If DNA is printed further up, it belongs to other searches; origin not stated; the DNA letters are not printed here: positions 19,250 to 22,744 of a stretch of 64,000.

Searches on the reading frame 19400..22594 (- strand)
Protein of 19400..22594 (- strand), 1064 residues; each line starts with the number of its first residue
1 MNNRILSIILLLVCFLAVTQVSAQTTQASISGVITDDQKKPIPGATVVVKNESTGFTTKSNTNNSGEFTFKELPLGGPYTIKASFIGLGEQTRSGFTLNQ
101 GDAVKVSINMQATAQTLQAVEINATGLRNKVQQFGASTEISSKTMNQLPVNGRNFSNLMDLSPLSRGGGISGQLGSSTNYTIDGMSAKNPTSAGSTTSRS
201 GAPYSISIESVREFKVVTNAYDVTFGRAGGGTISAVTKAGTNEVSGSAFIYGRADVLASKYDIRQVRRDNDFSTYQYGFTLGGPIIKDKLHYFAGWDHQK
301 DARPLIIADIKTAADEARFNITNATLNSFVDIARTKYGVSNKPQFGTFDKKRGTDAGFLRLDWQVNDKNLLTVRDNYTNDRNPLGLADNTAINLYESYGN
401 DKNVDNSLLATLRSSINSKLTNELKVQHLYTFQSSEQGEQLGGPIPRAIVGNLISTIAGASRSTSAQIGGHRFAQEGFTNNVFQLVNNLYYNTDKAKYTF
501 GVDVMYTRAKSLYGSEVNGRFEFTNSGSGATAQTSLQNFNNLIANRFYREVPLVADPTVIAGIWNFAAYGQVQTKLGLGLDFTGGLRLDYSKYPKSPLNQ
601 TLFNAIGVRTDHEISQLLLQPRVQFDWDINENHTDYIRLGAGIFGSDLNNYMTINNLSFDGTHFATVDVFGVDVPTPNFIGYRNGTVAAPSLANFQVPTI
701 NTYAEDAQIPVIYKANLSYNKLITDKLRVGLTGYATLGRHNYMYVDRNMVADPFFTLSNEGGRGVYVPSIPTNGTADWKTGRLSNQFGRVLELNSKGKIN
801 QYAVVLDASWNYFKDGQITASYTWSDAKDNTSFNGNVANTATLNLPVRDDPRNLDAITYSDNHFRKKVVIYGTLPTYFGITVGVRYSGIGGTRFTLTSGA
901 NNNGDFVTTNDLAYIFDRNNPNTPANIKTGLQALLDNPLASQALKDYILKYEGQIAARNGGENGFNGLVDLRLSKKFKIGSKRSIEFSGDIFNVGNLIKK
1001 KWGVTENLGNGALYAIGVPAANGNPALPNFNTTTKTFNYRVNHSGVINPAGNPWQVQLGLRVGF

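Call 80: search_protein_families(library=pfam, proteins=[window:19400-22594:-], max_evalue=0.00001)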
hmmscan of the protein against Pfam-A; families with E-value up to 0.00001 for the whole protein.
window:19400-22594:- (1064 aa): 3 families
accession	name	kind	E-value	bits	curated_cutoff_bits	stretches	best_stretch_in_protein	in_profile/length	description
PF25183.1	OMP_b-brl_4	-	2e-38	132.8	30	2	349-997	149-808/838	Outer membrane beta barrel domain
PF13620.12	CarboxypepD_reg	-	7.1e-21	74.8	32.3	1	29-111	1-82/82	Carboxypeptidase regulatory-like domain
PF13715.12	CarbopepD_reg_2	-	4.1e-12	46.4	32.2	1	30-120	1-86/88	CarboxypepD_reg-like domain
